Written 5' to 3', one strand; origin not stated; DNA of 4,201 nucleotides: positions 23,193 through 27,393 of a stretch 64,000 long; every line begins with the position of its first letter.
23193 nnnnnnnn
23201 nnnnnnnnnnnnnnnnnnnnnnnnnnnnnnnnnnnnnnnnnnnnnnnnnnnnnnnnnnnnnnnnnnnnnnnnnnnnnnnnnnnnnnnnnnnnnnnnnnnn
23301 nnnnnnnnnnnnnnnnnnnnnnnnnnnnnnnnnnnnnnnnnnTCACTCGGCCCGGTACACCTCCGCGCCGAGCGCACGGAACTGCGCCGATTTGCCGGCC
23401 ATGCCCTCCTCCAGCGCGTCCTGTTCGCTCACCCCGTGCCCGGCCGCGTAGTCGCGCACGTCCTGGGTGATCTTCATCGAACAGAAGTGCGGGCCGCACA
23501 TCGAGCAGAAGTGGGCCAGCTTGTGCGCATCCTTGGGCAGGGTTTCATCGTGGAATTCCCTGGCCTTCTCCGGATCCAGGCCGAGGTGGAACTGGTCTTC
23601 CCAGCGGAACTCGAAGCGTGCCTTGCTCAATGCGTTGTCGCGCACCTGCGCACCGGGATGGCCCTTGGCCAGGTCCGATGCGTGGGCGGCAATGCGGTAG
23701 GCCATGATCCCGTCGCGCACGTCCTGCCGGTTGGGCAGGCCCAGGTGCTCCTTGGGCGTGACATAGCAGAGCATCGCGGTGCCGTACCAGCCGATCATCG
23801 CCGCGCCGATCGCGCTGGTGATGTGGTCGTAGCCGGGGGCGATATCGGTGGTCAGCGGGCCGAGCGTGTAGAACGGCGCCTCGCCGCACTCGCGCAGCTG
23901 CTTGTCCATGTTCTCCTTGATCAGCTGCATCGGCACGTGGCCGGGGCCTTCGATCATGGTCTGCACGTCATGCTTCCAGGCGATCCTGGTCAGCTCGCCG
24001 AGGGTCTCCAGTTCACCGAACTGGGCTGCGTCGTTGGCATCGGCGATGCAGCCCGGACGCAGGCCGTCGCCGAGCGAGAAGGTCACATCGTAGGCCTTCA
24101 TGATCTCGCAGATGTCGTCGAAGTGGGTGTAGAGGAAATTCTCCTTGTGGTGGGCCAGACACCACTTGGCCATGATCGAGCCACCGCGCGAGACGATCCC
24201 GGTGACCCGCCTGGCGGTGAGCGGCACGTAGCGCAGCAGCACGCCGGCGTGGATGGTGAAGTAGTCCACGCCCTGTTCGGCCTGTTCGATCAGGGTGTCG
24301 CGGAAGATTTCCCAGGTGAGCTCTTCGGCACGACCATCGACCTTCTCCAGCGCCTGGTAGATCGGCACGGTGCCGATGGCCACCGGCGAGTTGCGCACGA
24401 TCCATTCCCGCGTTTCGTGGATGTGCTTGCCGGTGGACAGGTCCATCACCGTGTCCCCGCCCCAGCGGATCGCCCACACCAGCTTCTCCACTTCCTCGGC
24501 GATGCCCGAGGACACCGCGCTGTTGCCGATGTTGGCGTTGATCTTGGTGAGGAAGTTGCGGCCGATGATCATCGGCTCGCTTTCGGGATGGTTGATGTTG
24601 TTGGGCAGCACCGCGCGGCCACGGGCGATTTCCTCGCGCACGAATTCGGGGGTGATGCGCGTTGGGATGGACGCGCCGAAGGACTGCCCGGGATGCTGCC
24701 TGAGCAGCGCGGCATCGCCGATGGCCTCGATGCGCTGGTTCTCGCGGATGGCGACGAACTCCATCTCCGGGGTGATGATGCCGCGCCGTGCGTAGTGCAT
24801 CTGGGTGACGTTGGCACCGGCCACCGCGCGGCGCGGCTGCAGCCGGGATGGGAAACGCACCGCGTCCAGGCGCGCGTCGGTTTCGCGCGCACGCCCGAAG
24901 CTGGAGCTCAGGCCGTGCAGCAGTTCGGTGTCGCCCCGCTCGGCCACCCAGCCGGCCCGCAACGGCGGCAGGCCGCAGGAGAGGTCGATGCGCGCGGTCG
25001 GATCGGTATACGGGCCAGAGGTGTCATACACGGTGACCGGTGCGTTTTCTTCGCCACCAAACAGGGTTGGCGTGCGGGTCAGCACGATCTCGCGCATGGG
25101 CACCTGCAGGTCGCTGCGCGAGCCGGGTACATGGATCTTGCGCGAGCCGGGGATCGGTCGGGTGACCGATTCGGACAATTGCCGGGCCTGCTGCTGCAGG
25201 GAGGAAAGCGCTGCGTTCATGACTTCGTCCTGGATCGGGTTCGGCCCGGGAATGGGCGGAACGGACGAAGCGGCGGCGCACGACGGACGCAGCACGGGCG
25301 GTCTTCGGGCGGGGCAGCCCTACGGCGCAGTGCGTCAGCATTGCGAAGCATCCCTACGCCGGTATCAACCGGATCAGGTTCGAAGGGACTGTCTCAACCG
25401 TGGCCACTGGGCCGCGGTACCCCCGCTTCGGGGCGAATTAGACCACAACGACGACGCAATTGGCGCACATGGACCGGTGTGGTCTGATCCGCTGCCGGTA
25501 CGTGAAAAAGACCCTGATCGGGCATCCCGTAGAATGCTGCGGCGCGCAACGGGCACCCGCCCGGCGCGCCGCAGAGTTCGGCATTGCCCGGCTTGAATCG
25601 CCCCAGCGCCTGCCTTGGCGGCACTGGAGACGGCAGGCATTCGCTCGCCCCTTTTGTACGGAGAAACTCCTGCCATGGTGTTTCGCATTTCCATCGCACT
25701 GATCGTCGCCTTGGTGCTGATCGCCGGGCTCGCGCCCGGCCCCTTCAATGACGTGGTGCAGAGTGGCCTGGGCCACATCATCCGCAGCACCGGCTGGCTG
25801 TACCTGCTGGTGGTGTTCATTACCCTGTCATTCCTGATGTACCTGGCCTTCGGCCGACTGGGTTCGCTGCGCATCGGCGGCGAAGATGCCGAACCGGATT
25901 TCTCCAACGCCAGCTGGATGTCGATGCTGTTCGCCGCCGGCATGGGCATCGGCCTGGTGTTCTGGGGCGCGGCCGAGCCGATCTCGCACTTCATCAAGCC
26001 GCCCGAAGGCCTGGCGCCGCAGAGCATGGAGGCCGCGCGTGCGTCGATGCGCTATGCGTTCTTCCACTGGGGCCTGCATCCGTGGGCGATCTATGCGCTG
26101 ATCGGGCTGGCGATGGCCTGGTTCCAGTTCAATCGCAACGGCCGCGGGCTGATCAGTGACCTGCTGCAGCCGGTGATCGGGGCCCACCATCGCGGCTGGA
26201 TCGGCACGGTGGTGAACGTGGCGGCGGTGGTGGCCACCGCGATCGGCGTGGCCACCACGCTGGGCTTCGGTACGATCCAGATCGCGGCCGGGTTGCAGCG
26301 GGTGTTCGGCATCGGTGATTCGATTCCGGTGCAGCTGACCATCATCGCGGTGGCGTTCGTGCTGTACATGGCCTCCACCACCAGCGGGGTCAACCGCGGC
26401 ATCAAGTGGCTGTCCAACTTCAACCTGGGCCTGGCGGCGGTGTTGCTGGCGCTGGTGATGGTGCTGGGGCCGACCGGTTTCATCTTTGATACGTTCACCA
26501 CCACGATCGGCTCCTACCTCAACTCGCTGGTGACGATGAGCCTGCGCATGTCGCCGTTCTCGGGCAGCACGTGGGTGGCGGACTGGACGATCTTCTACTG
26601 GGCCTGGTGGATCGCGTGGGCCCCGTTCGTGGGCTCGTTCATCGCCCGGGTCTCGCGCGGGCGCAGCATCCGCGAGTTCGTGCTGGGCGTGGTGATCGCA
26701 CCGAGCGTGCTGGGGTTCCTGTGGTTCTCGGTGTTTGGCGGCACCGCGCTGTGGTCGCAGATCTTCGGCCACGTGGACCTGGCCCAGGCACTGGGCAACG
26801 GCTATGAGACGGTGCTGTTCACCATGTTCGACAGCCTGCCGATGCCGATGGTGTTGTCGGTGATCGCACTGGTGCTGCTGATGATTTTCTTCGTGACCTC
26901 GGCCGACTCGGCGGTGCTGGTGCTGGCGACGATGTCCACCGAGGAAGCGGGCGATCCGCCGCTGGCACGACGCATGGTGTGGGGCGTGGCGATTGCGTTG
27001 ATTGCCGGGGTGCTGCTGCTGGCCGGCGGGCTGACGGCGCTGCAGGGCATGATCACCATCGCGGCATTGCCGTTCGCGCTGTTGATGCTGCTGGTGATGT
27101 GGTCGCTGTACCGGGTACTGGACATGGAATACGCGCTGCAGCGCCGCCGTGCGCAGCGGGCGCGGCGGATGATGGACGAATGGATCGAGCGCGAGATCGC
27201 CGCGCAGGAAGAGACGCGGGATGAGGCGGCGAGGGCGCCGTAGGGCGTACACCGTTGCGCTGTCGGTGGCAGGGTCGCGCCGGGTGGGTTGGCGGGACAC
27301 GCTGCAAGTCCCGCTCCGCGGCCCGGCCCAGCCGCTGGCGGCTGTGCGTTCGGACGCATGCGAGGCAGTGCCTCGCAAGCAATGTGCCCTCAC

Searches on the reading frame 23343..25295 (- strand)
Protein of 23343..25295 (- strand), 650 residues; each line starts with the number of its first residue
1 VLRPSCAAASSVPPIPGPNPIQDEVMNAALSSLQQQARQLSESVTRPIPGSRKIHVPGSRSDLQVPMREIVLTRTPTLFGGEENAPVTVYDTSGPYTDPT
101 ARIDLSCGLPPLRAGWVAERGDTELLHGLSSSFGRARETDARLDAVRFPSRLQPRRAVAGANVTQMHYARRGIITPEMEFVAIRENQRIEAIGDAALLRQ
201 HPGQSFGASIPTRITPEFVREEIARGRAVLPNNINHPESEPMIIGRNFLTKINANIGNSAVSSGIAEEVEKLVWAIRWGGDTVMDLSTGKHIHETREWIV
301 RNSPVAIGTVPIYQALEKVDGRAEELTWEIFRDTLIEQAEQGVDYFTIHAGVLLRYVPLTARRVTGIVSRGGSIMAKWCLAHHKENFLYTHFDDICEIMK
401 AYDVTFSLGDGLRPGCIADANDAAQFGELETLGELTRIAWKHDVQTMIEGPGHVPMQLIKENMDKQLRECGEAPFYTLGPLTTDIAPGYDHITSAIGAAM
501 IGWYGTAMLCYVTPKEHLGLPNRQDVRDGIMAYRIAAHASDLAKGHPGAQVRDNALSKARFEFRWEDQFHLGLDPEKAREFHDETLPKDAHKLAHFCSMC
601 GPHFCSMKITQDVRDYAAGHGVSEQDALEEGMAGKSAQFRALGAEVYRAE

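Call 27: search_protein_families(library=pfam, proteins=[window:23343-25295:-], max_evalue=0.001)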
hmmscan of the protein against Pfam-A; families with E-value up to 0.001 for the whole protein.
window:23343-25295:- (650 aa): 2 families
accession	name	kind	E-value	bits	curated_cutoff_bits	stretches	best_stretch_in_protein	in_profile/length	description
PF01964.24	ThiC_Rad_SAM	-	1.3e-187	624.2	25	1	164-611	1-419/420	Radical SAM ThiC family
PF13667.11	ThiC-associated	-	1.4e-29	102.2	27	1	47-124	1-81/81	ThiC-associated domain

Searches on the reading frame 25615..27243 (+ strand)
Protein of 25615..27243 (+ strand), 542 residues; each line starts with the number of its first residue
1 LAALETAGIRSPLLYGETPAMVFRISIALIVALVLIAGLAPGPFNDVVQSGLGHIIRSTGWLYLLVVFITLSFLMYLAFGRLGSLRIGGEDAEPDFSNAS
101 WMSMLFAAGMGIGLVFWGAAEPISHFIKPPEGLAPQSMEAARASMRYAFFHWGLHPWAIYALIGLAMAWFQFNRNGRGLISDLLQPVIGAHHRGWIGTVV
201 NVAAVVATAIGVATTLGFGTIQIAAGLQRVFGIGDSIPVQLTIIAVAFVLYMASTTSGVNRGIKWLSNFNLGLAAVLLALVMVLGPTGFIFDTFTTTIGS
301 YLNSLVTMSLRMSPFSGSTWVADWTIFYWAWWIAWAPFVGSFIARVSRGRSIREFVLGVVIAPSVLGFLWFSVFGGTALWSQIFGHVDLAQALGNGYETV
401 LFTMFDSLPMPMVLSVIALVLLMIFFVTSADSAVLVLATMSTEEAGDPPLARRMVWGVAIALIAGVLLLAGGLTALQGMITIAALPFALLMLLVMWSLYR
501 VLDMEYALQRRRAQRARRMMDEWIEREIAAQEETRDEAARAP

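Call 27: search_protein_families(library=pfam, proteins=[window:25615-27243:+], max_evalue=0.001)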
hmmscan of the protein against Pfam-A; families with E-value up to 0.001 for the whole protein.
window:25615-27243:+ (542 aa): 1 family
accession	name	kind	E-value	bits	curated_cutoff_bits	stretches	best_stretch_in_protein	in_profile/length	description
PF02028.23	BCCT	-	2.7e-182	607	27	1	22-504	1-484/485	BCCT, betaine/carnitine/choline family transporter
